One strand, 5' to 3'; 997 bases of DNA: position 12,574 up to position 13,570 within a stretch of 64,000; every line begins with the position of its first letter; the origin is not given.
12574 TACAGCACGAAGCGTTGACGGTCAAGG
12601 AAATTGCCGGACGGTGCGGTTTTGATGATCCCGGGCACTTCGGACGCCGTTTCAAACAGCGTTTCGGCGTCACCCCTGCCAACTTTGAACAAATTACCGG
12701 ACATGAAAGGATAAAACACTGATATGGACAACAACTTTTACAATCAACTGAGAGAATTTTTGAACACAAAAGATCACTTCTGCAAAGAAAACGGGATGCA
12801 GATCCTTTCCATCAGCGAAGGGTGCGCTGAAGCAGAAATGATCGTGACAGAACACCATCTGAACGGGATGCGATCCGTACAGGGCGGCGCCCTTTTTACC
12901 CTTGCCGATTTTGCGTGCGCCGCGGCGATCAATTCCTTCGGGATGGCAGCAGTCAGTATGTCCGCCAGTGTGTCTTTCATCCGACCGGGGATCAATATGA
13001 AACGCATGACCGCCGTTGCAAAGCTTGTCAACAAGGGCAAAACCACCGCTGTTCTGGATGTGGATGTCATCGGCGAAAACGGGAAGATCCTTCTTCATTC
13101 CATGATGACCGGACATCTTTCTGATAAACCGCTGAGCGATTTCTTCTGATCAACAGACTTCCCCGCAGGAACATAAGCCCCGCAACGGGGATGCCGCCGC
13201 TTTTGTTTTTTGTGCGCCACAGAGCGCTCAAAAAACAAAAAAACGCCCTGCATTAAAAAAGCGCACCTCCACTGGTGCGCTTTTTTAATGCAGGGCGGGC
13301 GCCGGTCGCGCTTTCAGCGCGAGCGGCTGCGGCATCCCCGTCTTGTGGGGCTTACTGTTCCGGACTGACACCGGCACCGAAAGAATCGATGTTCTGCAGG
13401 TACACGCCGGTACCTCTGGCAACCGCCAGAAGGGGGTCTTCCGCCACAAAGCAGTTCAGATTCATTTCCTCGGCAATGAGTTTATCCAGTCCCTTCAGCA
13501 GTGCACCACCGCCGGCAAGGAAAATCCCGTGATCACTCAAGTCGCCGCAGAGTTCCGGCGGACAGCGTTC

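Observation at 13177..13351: Closed three-hairpin element, copy 2, with a perfect 24-bp hairpin between convergent paaI-like and mreB genes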

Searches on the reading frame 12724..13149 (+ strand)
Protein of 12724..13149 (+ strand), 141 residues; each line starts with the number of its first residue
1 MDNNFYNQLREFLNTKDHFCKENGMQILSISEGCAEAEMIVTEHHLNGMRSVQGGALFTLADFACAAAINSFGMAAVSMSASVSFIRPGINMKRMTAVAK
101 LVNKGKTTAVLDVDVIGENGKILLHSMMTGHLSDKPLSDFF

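Call 28: find_homologous_proteins(query=window:12724-13149:+, max_evalue=1e-20)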
Query window:12724-13149:+ (141 aa): 16 proteins with E <= 1e-20 among 25 candidates.
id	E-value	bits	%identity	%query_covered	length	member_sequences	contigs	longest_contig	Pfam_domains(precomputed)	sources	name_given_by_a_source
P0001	1.2e-85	302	98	100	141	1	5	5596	PF03061.29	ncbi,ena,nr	ncbi:MAG: PaaI family thioesterase [Lentisphaeria bacterium]|nr:PaaI family thioesterase [Lentisphae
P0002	5.8e-85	300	98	100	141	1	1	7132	PF03061.29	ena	-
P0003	8.8e-85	299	97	100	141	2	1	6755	PF03061.29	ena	-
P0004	1.2e-79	283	90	100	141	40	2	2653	PF03061.29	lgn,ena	-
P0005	8.0e-76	270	87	99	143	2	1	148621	PF03061.29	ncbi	-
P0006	3.8e-73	262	84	100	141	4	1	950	PF03061.29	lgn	-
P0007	2.9e-68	246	79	100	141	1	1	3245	PF03061.29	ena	-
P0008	6.2e-65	235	77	100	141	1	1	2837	PF03061.29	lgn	-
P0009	6.7e-60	219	70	100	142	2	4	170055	PF03061.29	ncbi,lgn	-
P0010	3.0e-58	214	71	99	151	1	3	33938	PF03061.29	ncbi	-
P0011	6.3e-58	213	68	100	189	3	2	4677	PF03061.29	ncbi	-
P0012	3.2e-50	188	64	97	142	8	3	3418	PF03061.29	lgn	-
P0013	2.8e-49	185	62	96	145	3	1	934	PF03061.29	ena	-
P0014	3.2e-49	184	62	96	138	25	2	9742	PF03061.29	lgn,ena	-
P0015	4.4e-49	184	62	98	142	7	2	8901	PF03061.29,PF14539.13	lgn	-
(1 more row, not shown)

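Call 29: find_encoding_contigs(protein=P0005, flank=10000, max_places=4)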
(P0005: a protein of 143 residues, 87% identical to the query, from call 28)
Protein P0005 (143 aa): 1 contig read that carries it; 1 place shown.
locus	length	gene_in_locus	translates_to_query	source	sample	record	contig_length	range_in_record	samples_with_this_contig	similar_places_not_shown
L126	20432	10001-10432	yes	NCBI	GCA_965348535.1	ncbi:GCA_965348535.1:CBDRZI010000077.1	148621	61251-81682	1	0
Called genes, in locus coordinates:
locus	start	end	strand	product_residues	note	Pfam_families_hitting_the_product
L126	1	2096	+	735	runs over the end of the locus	PF05592:Bac_rhamnosid, PF17389:Bac_rhamnosid6H (weak), PF17390:Bac_rhamnosid_C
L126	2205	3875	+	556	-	PF01120:Alpha_L_fucos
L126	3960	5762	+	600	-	PF00575:S1, PF21710:Spt6_S1 (faint), PF00575:S1, PF00575:S1, PF23459:S1_RRP5 (weak), PF00575:S1, PF23459:S1_RRP5 (weak), PF00575:S1, +3 more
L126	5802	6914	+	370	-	-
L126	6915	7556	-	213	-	-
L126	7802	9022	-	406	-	PF12838:Fer4_7 (faint), PF04422:FrhB_FdhB_N, PF04432:FrhB_FdhB_C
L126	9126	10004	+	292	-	PF00165:HTH_AraC (weak), PF12833:HTH_18, PF00165:HTH_AraC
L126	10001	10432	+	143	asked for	PF03061:4HBT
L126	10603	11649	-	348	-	PF00022:Actin (faint), PF06723:MreB_Mbl, PF11104:PilM_2 (faint), PF00012:HSP70, PF14450:FtsA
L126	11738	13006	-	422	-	PF00278:Orn_DAP_Arg_deC, PF02784:Orn_Arg_deC_N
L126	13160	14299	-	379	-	PF13145:Rotamase_2, PF13616:Rotamase_3, PF00639:Rotamase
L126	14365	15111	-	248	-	-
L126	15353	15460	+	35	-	-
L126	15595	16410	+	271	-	PF00132:Hexapep, PF25084:LbH_EIF2B (weak), PF25087:GMPPB_C, PF00132:Hexapep, PF13720:Acetyltransf_11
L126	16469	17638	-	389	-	-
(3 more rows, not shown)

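Call 30: find_encoding_contigs(protein=P0009, flank=10000, max_places=4)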
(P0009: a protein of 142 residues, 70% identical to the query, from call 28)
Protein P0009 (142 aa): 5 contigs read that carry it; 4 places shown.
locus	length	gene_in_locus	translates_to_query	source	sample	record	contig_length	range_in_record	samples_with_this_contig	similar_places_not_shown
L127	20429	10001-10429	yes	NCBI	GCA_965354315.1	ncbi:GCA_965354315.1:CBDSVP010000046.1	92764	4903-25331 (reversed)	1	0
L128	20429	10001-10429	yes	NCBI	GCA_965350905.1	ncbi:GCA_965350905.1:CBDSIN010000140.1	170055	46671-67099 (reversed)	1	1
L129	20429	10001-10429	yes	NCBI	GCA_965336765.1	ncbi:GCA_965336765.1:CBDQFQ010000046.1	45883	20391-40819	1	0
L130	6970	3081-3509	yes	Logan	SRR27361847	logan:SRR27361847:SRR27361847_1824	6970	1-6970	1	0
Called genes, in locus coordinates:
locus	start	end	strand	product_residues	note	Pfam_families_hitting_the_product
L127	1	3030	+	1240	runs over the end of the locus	PF16126:DUF4838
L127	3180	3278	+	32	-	-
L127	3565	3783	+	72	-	-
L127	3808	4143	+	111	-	-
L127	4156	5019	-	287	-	PF08501:Shikimate_dh_N, PF18317:SDH_C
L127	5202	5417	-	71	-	-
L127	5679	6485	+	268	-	PF22435:MRM3-like_sub_bind, PF08032:SpoU_sub_bind (weak), PF00588:SpoU_methylase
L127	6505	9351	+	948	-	PF00890:FAD_binding_2 (faint), PF01134:GIDA (faint), PF07992:Pyr_redox_2 (faint), PF12831:FAD_oxidored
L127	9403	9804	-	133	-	-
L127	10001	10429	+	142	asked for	PF03061:4HBT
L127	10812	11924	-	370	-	PF01073:3Beta_HSD, PF01370:Epimerase, PF04321:RmlD_sub_bind, PF07993:NAD_binding_4, PF13460:NAD_binding_10 (weak), PF16363:GDP_Man_Dehyd (weak)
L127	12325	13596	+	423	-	PF04413:Glycos_transf_N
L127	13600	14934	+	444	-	-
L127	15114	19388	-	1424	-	PF00128:Alpha-amylase (faint), PF12439:GDE_N, PF06202:GDE_C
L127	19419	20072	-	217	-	-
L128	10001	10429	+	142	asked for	PF03061:4HBT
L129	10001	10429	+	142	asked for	PF03061:4HBT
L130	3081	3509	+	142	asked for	PF03061:4HBT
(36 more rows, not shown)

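Call 37: find_encoding_contigs(protein=P0004, flank=3000, max_places=6)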
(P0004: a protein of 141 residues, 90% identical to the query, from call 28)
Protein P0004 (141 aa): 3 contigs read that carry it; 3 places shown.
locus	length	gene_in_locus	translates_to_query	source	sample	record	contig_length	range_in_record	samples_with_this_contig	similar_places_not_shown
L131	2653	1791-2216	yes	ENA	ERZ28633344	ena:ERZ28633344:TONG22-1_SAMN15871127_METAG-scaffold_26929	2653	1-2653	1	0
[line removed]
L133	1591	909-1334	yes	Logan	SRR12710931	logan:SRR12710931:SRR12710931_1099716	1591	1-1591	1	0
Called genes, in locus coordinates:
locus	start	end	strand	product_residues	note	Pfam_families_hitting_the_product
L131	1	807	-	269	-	?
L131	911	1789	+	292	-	PF12833:HTH_18, PF00165:HTH_AraC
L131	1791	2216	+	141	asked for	PF03061:4HBT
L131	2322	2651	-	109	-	?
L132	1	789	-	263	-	?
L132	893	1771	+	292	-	PF12833:HTH_18, PF00165:HTH_AraC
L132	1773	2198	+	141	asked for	PF03061:4HBT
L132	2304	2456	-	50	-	?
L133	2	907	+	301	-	?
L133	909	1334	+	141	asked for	PF03061:4HBT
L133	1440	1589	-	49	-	?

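Call 38: find_encoding_contigs(protein=P0007, flank=3000, max_places=4)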
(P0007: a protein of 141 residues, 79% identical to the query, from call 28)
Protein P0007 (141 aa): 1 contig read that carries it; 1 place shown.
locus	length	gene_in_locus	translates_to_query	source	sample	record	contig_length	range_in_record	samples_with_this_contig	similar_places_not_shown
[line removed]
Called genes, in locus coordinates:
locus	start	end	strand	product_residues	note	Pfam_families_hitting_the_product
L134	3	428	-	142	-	?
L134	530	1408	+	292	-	PF00165:HTH_AraC (weak), PF12833:HTH_18, PF00165:HTH_AraC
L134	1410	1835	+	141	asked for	PF03061:4HBT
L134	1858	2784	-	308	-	PF06723:MreB_Mbl, PF11104:PilM_2 (faint), PF14450:FtsA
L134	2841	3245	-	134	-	?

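Call 39: find_encoding_contigs(protein=P0008, flank=3000, max_places=4)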
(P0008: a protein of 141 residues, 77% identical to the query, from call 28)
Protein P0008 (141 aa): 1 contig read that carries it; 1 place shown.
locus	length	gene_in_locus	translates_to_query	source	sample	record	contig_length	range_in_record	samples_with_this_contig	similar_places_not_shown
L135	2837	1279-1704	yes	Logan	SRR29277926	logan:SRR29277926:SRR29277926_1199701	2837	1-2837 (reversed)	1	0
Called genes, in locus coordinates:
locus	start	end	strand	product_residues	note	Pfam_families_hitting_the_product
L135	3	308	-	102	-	?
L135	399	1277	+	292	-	PF02311:AraC_binding (weak), PF00165:HTH_AraC (weak), PF12833:HTH_18, PF00165:HTH_AraC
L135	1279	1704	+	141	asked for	PF03061:4HBT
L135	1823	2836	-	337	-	?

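Call 55: find_encoding_contigs(protein=P0001, flank=4000, max_places=6)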
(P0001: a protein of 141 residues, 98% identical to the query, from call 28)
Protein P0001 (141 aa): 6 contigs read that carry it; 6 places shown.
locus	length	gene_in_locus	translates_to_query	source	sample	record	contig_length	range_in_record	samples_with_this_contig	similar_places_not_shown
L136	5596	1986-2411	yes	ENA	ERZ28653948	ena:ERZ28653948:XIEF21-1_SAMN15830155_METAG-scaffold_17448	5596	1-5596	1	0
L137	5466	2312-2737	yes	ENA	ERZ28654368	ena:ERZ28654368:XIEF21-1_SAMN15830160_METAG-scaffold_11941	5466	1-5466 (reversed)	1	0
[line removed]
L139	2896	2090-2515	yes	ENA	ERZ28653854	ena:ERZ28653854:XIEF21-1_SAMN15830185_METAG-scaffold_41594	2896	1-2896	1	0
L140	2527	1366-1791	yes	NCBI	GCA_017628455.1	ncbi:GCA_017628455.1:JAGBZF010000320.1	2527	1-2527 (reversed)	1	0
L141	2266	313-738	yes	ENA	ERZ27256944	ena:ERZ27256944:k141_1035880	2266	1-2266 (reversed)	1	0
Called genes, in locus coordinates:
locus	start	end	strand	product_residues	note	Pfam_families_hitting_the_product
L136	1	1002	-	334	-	?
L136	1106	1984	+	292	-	PF12833:HTH_18, PF00165:HTH_AraC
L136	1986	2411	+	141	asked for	PF03061:4HBT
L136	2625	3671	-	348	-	PF06723:MreB_Mbl, PF00022:Actin (faint), PF00012:HSP70, PF11104:PilM_2 (faint), PF14450:FtsA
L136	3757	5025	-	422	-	PF00278:Orn_DAP_Arg_deC, PF02784:Orn_Arg_deC_N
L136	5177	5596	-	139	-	?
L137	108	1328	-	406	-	PF00037:Fer4 (faint), PF12838:Fer4_7 (weak), PF04422:FrhB_FdhB_N, PF04432:FrhB_FdhB_C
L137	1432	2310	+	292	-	PF12833:HTH_18, PF00165:HTH_AraC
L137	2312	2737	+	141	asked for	PF03061:4HBT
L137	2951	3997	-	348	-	PF06723:MreB_Mbl, PF00022:Actin (faint), PF00012:HSP70, PF11104:PilM_2 (faint), PF14450:FtsA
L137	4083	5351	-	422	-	PF00278:Orn_DAP_Arg_deC, PF02784:Orn_Arg_deC_N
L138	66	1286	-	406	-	PF00037:Fer4 (faint), PF12838:Fer4_7 (weak), PF04422:FrhB_FdhB_N, PF04432:FrhB_FdhB_C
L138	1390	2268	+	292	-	PF12833:HTH_18, PF00165:HTH_AraC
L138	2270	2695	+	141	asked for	PF03061:4HBT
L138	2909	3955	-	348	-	PF06723:MreB_Mbl, PF00022:Actin (faint), PF00012:HSP70, PF11104:PilM_2 (faint), PF14450:FtsA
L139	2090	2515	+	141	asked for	PF03061:4HBT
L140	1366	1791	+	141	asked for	PF03061:4HBT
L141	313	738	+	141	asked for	PF03061:4HBT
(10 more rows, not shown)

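Call 56: find_encoding_contigs(protein=P0002, flank=4000, max_places=4)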
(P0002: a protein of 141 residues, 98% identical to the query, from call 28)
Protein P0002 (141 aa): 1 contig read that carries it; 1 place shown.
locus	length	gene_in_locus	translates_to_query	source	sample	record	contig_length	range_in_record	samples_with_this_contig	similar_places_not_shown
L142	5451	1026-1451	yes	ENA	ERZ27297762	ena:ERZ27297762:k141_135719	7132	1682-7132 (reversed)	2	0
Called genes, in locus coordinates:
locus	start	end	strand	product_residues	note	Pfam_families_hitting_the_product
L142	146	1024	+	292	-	PF12833:HTH_18, PF00165:HTH_AraC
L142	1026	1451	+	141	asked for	PF03061:4HBT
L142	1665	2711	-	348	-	PF06723:MreB_Mbl, PF00022:Actin (faint), PF00012:HSP70, PF11104:PilM_2 (faint), PF14450:FtsA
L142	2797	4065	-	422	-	PF00278:Orn_DAP_Arg_deC, PF02784:Orn_Arg_deC_N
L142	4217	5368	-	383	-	PF13145:Rotamase_2, PF13616:Rotamase_3, PF00639:Rotamase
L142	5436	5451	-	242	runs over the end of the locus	-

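Call 57: find_encoding_contigs(protein=P0003, flank=4000, max_places=4)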
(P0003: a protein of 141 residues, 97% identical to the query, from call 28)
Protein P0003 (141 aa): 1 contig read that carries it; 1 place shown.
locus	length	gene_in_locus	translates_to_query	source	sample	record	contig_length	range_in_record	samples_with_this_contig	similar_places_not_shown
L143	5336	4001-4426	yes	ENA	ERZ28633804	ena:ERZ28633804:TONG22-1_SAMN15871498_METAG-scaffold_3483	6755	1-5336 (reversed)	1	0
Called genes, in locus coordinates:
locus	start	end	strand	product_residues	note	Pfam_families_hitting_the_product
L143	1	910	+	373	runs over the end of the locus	-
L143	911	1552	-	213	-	-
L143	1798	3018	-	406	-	PF00037:Fer4 (faint), PF12838:Fer4_7 (weak), PF04422:FrhB_FdhB_N, PF04432:FrhB_FdhB_C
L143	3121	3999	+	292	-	PF12833:HTH_18, PF00165:HTH_AraC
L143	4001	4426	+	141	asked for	PF03061:4HBT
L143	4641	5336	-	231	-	?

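Call 72: search_protein_families(library=pfam, proteins=[window:12724-13146:+])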
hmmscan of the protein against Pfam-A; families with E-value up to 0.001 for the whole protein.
window:12724-13146:+ (141 aa): 1 family
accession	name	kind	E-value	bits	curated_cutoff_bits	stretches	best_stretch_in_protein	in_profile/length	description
PF03061.28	4HBT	-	8.2e-09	36.1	20.6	1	54-121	6-76/79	Thioesterase superfamily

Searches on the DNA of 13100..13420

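Call 48: search_rna_families(source=window, start=13100, end=13420, threshold=evalue, max_evalue=5)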
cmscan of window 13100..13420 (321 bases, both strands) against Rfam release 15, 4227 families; matches with E-value up to 5: 19.
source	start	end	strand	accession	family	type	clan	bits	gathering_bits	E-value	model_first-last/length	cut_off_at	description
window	13244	13298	+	RF04248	MIR7486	Gene; miRNA;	-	29.7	67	0.0021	1-87/87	no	MIR7486 microRNA precursor family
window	13243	13297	-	RF04248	MIR7486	Gene; miRNA;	-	27.9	67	0.0057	1-87/87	no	MIR7486 microRNA precursor family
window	13181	13289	+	RF01859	Phe_leader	Cis-reg; leader;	-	25.1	55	0.036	1-125/125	no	Phenylalanine leader peptide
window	13215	13283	+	RF02503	Atu_C9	Gene; sRNA;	-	22.7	40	0.00035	120-192/192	no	Rhizobiales sRNA Atu_C9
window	13237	13354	-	RF02870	ncS035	Gene; sRNA;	-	22.6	79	0.0024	1-168/168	no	Burkholderia sRNA 35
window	13196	13289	+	RF00506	Thr_leader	Cis-reg; leader;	-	21.1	55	0.087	1-118/118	no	Threonine operon leader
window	13189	13294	-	RF00263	SNORA68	Gene; snRNA; snoRNA; HACA-box;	-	18.8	43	0.3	1-133/133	no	Small nucleolar RNA SNORA68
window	13252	13330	-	RF00506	Thr_leader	Cis-reg; leader;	-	18.5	55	0.35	1-118/118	no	Threonine operon leader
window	13199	13242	-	RF04239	mir-4679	Gene; miRNA;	-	18.5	88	0.57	1-75/75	no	mir-4679 microRNA precursor family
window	13236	13285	+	RF02427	SpF10_sRNA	Gene; sRNA;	-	18.3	60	0.59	1-57/57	no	Streptococcus sRNA SpF10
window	13255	13286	+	RF02066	STnc320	Gene; sRNA;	-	17.9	50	0.55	20-47/55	no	Salmonella enterica sRNA STnc320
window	13205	13236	-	RF00961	mir-581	Gene; miRNA;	-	17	100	1.1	1-89/89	no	mir-581 microRNA precursor family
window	13255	13286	-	RF02066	STnc320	Gene; sRNA;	-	16.6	50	1.2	20-47/55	no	Salmonella enterica sRNA STnc320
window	13221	13287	+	RF02057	STnc40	Gene; sRNA;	-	16.5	45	2.7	1-70/70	no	Salmonella enterica sRNA STnc40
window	13254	13288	-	RF02398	sau-6072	Gene; sRNA;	-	15.4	50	1.5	1-53/53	no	Staphylococcus sRNA sau-6072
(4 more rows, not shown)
